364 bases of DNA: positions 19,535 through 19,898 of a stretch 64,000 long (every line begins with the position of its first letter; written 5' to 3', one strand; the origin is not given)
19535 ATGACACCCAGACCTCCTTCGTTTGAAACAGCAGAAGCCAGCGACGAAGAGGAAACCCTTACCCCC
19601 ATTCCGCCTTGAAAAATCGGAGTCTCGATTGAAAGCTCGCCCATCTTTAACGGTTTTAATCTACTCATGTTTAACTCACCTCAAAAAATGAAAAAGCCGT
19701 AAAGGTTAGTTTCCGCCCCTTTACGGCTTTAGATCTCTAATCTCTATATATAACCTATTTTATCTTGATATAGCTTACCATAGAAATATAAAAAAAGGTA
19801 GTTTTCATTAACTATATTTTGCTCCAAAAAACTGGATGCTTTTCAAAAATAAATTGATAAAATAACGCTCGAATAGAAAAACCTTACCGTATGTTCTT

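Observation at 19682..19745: A terminator-like leader hairpin with a GATTAGA box recurs upstream of two cspA genes and a fabK-like operon, with compensatory stem changes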

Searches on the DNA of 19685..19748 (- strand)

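Call 21: build_rna_model(alignment_id=A2, structure=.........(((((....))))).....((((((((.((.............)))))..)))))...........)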
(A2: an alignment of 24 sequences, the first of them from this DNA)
Model R1 built from alignment A2 (24 sequences, 75 columns); structure: as given.
model positions 64; base pairs 15; branch points 1; effective number of sequences 10.38; information 0.875 bits per position. Calibrated on 0.2 Mb of random sequence (short: E-values are rough).
structure used (alignment columns):
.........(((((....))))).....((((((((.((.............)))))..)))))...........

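Call 22: search_with_rna_model(model_id=R1, source=window, max_evalue=10, filters=off)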
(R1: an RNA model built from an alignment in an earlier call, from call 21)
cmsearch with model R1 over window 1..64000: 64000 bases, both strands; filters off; matches with E-value up to 10: 7.
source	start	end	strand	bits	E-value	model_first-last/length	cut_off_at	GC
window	19686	19748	-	75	4.9e-15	1-64/64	no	0.38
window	18228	18290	-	61.4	7.9e-12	1-64/64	no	0.4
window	13419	13481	-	54.7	3.1e-10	1-64/64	no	0.38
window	19678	19730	+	22.3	0.013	6-57/64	no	0.42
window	16168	16246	-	16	0.38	1-64/64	no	0.35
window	44681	44733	-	12.9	2.1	1-64/64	no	0.4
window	20215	20267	-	10.3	8.2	1-64/64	no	0.38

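Call 23: search_with_rna_model(model_id=R1, sources=[L007, L008, L009, L010, L011, L012, L013, L014, L015, L016, L017, L018, L019, L020, L021, L022, L023, L024, L025, L026, L027, L028, L029, L030, L031, L032, L033, L034, L035, L036, L037, L038, L039, L040, L041, L042, L043, L044, L045, L046, L047, L048, L049, L050, L051, L052, L053, L054, L055, L056, L057, L058, L059, L060, L061, L062, L063, L064, L065, L066, L067, L068, L069, L070, L071, L072, L073, L074, L075, L076, L077, L078, L079, L080, L081, L082, L083, L084, L085, L086], max_evalue=1, make_alignment=true)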
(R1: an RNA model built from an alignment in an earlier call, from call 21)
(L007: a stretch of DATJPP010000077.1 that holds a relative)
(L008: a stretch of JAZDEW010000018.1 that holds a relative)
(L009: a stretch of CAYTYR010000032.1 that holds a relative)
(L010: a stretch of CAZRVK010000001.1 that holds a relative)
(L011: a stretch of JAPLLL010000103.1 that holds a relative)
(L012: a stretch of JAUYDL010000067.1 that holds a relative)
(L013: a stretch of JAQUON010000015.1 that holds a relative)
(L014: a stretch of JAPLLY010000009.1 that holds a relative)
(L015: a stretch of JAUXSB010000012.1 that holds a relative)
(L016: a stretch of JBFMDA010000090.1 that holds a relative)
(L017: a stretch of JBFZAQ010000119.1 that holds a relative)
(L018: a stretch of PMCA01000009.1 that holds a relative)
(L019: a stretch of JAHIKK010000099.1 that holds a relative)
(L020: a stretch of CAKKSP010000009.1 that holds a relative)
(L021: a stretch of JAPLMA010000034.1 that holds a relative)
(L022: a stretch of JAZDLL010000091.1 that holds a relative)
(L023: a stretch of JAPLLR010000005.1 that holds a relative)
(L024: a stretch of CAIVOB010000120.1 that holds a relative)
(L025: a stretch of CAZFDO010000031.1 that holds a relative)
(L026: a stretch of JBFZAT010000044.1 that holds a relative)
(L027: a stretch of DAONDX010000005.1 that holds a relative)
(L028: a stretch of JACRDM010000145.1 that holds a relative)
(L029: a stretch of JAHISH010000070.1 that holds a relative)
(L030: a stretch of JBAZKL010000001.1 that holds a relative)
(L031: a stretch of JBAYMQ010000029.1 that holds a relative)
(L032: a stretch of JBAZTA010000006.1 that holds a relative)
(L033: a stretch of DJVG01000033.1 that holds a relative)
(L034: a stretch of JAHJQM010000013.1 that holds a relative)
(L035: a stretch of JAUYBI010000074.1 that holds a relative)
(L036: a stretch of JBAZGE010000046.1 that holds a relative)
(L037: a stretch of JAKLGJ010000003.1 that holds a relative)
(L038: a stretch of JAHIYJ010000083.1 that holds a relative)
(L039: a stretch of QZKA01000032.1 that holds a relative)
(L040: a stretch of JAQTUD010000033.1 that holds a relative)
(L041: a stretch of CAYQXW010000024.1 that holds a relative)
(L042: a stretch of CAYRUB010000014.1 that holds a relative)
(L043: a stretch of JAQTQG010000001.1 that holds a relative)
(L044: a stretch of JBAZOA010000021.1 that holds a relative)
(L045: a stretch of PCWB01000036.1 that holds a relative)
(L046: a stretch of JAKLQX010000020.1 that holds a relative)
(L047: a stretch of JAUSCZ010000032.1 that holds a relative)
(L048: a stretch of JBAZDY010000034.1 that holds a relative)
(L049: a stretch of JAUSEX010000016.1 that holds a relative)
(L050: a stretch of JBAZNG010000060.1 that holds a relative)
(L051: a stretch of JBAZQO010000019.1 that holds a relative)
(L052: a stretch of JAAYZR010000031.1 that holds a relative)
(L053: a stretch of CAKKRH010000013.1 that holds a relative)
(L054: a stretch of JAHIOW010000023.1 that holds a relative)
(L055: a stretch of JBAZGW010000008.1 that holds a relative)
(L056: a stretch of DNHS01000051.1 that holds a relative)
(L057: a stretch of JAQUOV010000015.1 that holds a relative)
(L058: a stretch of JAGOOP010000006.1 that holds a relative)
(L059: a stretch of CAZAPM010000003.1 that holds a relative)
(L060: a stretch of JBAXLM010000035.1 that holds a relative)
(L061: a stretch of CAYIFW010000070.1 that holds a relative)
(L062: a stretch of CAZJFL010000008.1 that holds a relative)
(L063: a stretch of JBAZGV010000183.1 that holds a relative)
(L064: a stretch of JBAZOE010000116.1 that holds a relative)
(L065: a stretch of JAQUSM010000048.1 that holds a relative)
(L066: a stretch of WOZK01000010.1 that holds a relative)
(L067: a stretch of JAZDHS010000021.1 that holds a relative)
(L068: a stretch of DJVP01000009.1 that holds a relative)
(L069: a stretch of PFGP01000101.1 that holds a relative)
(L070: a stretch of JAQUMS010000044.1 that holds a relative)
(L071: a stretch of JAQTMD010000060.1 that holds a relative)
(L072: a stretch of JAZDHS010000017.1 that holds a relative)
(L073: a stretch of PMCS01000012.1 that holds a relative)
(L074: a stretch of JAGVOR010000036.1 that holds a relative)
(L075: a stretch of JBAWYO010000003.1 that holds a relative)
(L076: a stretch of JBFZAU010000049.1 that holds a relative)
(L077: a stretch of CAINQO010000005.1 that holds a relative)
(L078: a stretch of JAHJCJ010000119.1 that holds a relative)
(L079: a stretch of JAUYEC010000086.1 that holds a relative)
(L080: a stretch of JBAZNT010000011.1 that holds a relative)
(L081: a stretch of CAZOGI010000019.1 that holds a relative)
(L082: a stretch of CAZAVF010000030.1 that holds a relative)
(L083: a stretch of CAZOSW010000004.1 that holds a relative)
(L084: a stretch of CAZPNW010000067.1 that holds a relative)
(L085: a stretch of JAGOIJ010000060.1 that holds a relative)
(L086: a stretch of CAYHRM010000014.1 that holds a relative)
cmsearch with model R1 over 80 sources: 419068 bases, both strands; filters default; matches with E-value up to 1: 62.
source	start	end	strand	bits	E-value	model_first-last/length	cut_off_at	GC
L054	783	849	+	76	1.9e-14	1-64/64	no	0.31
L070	2387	2449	+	75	3.3e-14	1-64/64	no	0.37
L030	2189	2255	+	74.6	4.1e-14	1-64/64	no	0.33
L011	2404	2467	+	74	5.7e-14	1-64/64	no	0.3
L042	2392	2457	+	72.7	1.1e-13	1-64/64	no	0.32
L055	1701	1764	+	72.7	1.2e-13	1-64/64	no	0.42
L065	2389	2453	+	72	1.6e-13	1-64/64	no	0.32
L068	2353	2418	+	71.4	2.3e-13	1-64/64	no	0.3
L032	2180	2245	+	69.9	5e-13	1-64/64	no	0.35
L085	816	879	+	69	8.2e-13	1-64/64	no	0.33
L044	2412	2474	+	68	1.4e-12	1-64/64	no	0.35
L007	2424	2486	+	67.4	2e-12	1-64/64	no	0.44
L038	4090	4152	+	66.2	3.8e-12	1-64/64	no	0.33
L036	94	158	+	65.9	4.5e-12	1-64/64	no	0.42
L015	3735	3797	+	65.6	5.3e-12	1-64/64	no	0.35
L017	2392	2457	+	63.2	1.9e-11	1-64/64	no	0.41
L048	2408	2472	+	61.7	4.4e-11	1-64/64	no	0.43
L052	2408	2472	+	61.7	4.4e-11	1-64/64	no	0.43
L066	2408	2472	+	61.7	4.4e-11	1-64/64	no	0.43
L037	2424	2485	+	61.6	4.6e-11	1-64/64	no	0.29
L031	2391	2453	+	59.7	1.3e-10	1-64/64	no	0.27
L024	2411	2476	+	58.7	2.2e-10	1-64/64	no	0.35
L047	2401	2466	+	58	3.3e-10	1-64/64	no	0.32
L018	2417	2479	+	57.5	4.3e-10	1-64/64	no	0.37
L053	2401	2466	+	55.7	1.1e-09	1-64/64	no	0.32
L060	2406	2472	+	54.8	1.9e-09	1-64/64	no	0.37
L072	1606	1668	+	54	2.9e-09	1-64/64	no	0.38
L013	2390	2457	+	53.9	3e-09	1-64/64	no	0.37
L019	5904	5966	+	53.1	4.8e-09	1-64/64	no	0.37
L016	507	574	+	52.2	7.5e-09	1-64/64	no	0.37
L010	2380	2453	+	51.6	1.1e-08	1-64/64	no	0.39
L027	5962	6025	+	50.5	1.9e-08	1-64/64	no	0.36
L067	2405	2469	+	48.3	6.4e-08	1-64/64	no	0.35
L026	5012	5073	+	48.2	6.4e-08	1-58/64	3'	0.4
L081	1725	1799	+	47.8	8.3e-08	1-64/64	no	0.41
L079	273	335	+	46.6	1.6e-07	1-64/64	no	0.35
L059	1070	1132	+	46.6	1.6e-07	1-64/64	no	0.41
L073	2250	2317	+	43.8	7e-07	1-64/64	no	0.43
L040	2390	2472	+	43.2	9.7e-07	1-64/64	no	0.36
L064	1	41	+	43.2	9.8e-07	25-64/64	5'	0.34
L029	4196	4264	+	43.1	1.1e-06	1-64/64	no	0.36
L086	5935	5998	+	43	1.1e-06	1-64/64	no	0.41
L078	2262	2326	+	41.4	2.6e-06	1-64/64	no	0.32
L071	284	348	+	39.1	9.2e-06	1-64/64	no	0.38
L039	2296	2364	+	38.9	1e-05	1-64/64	no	0.28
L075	1821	1884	+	37.8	1.8e-05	1-64/64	no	0.42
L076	3274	3335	+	37.4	2.4e-05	1-64/64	no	0.37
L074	1689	1750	+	37.4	2.4e-05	1-64/64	no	0.37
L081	301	364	+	34.6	0.0001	1-64/64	no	0.47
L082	852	929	+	27.3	0.0054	1-64/64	no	0.36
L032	4522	4582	+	26.3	0.0094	1-64/64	no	0.38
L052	2420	2476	-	26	0.011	1-64/64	no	0.44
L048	2420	2476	-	26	0.011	1-64/64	no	0.44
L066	2420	2476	-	26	0.011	1-64/64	no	0.44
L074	41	119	+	22.2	0.086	1-64/64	no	0.38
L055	1722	1771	-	21.7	0.11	6-55/64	no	0.38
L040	2418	2477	-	21.2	0.15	1-64/64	no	0.37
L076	1626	1704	+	20.9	0.18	1-64/64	no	0.41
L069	3649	3712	+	20.8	0.18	1-64/64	no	0.39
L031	2404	2452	-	20.5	0.21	1-64/64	no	0.29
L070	2409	2442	-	20.2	0.26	20-54/64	no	0.44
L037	2437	2484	-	19.8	0.32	1-64/64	no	0.29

Alignment A3: 62 matches aligned to the model, 114 columns, each read 5' to 3' on its own strand. Consensus structure (alignment columns), stored with it:
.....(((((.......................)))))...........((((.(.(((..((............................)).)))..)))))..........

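Call 26: search_with_rna_model(model_id=R1, sources=[L087, L088, L089, L090, L091, L092, L093, L094, L095, L096, L097, L098, L099, L100, L101, L102, L103, L104, L105, L106, L107, L108, L109, L110, L111, L112, L113, L114, L115, L116, L117, L118, L119, L120, L121, L122, L123, L124, L125, L126, L127, L128, L129, L130, L131, L132, L133, L134, L135, L136, L137, L138, L139, L140, L141, L142, L143, L144, L145, L146, L147, L148, L149, L150, L151, L152, L153, L154, L155, L156, L157, L158, L159, L160, L161, L162, L163, L164], max_evalue=0.01, make_alignment=true)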
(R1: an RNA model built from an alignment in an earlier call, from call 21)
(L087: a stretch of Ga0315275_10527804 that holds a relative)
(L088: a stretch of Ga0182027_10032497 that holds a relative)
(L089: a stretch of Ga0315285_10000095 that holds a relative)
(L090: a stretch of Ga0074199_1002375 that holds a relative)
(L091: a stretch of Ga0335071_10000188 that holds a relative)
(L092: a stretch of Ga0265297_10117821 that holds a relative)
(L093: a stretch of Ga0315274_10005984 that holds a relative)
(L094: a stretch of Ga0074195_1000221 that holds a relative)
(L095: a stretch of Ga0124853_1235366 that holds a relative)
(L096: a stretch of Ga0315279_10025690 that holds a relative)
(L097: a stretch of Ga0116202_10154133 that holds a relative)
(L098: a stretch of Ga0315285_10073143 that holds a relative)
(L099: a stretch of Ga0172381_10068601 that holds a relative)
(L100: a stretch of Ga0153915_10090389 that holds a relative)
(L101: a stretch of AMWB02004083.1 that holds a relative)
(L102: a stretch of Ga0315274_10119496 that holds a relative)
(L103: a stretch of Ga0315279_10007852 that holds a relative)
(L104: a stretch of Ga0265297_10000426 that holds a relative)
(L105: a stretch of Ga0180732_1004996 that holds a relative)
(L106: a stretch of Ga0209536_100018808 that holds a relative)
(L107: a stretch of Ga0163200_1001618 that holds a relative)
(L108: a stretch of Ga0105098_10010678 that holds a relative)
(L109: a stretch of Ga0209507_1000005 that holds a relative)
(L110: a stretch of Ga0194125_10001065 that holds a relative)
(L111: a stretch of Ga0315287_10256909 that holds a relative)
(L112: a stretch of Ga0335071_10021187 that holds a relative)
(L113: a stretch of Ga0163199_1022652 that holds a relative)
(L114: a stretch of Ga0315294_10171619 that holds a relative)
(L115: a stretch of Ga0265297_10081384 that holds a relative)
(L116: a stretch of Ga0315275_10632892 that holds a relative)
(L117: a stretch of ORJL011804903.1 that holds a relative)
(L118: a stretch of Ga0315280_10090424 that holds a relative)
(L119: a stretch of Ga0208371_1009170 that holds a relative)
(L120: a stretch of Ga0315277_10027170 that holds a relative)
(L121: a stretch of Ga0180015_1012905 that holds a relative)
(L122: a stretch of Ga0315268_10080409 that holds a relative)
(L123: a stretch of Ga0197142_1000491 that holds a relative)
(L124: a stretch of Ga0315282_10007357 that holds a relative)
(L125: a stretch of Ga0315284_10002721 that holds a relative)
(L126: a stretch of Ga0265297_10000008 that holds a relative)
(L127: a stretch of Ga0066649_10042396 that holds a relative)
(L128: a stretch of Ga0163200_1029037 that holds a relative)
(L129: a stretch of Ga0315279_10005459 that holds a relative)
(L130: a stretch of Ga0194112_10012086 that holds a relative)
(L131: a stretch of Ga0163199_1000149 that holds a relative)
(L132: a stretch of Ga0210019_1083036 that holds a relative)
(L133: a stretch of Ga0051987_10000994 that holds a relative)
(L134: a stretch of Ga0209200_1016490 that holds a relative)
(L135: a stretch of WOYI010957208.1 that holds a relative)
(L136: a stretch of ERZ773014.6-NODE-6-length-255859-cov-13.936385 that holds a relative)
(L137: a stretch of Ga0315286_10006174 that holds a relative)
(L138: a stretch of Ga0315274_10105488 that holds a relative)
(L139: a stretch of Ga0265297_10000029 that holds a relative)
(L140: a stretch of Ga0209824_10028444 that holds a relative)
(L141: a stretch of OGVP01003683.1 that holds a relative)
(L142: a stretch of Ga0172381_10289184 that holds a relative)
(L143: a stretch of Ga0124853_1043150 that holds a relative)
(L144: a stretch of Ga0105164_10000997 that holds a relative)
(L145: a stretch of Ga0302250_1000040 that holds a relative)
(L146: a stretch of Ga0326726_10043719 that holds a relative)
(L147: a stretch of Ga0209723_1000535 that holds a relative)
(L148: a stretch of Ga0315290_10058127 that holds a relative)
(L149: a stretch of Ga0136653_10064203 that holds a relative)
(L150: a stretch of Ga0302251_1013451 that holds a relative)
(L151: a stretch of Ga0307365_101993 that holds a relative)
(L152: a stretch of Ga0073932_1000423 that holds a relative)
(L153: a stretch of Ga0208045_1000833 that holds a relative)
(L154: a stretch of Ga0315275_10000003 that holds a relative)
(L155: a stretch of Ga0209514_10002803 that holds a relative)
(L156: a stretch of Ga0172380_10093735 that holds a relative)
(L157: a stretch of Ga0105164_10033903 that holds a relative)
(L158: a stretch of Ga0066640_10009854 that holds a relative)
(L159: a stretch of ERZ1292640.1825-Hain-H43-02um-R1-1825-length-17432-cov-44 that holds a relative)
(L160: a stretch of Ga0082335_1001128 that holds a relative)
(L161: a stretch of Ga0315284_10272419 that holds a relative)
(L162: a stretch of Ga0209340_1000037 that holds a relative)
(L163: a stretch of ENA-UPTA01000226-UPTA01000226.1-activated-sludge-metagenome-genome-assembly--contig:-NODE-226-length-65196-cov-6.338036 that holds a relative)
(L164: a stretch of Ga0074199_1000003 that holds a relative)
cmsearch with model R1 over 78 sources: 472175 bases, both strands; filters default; matches with E-value up to 0.01: 81.
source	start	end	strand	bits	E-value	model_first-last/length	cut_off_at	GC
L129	283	346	-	82.5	6.2e-16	1-64/64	no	0.33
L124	11624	11687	+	81.8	9.1e-16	1-64/64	no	0.36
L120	2208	2273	+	81.6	1e-15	1-64/64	no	0.35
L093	7603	7668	-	81.4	1.1e-15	1-64/64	no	0.3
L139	895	958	-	81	1.4e-15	1-64/64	no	0.31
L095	1026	1090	-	79.8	2.7e-15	1-64/64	no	0.38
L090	11340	11403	-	79.3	3.6e-15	1-64/64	no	0.33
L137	1651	1715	+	79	4.1e-15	1-64/64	no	0.32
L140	617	682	+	78.4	5.7e-15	1-64/64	no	0.35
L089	11637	11702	-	78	7.2e-15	1-64/64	no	0.35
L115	717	782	-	77.4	1e-14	1-64/64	no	0.39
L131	2436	2501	-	76.9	1.3e-14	1-64/64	no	0.36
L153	414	480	+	76.8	1.4e-14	1-64/64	no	0.33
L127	1684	1748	+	76.1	2e-14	1-64/64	no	0.35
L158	5497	5561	-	76.1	2e-14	1-64/64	no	0.35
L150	1287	1349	+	75.9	2.2e-14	1-64/64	no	0.37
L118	677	740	-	75.5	2.9e-14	1-64/64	no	0.36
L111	754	816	-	74.7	4.3e-14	1-64/64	no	0.33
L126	7175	7241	-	74.6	4.6e-14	1-64/64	no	0.33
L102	1812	1874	-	74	6.3e-14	1-64/64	no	0.35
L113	1138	1201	+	73.3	9.1e-14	1-64/64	no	0.33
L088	6573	6639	+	73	1.1e-13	1-64/64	no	0.36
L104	5325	5391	+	72.9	1.1e-13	1-64/64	no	0.31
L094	3984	4047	-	72.7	1.3e-13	1-64/64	no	0.42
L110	2126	2191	+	72.3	1.6e-13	1-64/64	no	0.42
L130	6586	6651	+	72.3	1.6e-13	1-64/64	no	0.42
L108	1920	1986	+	72.3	1.6e-13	1-64/64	no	0.34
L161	963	1027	-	71.9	1.9e-13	1-64/64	no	0.35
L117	5349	5413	-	71.4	2.6e-13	1-64/64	no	0.35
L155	4425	4489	-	71.4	2.6e-13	1-64/64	no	0.35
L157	2131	2194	-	71.2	2.8e-13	1-64/64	no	0.33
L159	9841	9905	-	71.1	3e-13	1-64/64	no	0.34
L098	1474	1537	+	71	3.2e-13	1-64/64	no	0.31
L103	12929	12992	+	70.9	3.3e-13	1-64/64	no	0.31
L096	544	606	-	70.8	3.5e-13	1-64/64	no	0.35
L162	292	355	-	70.7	3.8e-13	1-64/64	no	0.44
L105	3660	3723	-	70.6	4e-13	1-64/64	no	0.31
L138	688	751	-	70.6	4e-13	1-64/64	no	0.31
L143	1052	1116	-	70.6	4e-13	1-64/64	no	0.4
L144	4091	4155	+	70.2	4.8e-13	1-64/64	no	0.34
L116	480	541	+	69.7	6.4e-13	1-64/64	no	0.32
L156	1144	1210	+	69.3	8.3e-13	1-64/64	no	0.36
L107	7955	8018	-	69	9.3e-13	1-64/64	no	0.33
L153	2703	2766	+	69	9.3e-13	1-64/64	no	0.33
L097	748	813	+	68.7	1.1e-12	1-64/64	no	0.41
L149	1095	1160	-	68.7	1.1e-12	1-64/64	no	0.41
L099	1840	1906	-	68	1.7e-12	1-64/64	no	0.37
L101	509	575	-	67.9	1.7e-12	1-64/64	no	0.34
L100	436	500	+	67.6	2.1e-12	1-64/64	no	0.38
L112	4660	4722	-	67.4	2.2e-12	1-64/64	no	0.44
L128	32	92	+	67.2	2.5e-12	1-64/64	no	0.36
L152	61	127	-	66.9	2.9e-12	1-64/64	no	0.4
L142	1098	1161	+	66.1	4.5e-12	1-64/64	no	0.41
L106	5683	5746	-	65.6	6.1e-12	1-64/64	no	0.41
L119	61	126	+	65.4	6.8e-12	1-64/64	no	0.36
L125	854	916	+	63.1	2.3e-11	1-64/64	no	0.38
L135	1609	1673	+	61.7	4.9e-11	1-64/64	no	0.43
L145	6683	6747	+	61.7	4.9e-11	1-64/64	no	0.43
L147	8453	8517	-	61.7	4.9e-11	1-64/64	no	0.43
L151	444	508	-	61.7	4.9e-11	1-64/64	no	0.43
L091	4978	5040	-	61.3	6e-11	1-64/64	no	0.4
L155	8020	8083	-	60.7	8.3e-11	1-64/64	no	0.33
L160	8949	9011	-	58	3.6e-10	1-64/64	no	0.4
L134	3758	3821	-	57.9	3.8e-10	1-64/64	no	0.39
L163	1282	1345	+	57.9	3.8e-10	1-64/64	no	0.39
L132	699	762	-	57.8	4.1e-10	1-64/64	no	0.31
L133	11952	12013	+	57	6.5e-10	1-64/64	no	0.4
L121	1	54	+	56.2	9.6e-10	11-64/64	5'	0.31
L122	230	298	+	55.1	1.8e-09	1-64/64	no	0.35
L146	2829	2896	-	54.5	2.5e-09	1-64/64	no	0.32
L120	5481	5543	+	53.9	3.4e-09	1-64/64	no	0.33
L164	10616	10684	+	53.8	3.7e-09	1-64/64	no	0.32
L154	2877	2945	+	52.5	7.4e-09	1-64/64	no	0.33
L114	2130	2181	-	49.6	3.5e-08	16-64/64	5'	0.4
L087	285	353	-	48.6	6.1e-08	1-64/64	no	0.35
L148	3029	3096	-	48.3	7.1e-08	1-64/64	no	0.35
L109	4011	4077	-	47.8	9.3e-08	1-64/64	no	0.36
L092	23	90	+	42.6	1.6e-06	1-64/64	no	0.4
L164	9375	9436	+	40.6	4.7e-06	1-64/64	no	0.4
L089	9432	9493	-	34.4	0.00013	1-64/64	no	0.44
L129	281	334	+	27.7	0.0051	1-64/64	no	0.35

Alignment A4: 81 matches aligned to the model, 79 columns, each read 5' to 3' on its own strand. Consensus structure (alignment columns), stored with it:
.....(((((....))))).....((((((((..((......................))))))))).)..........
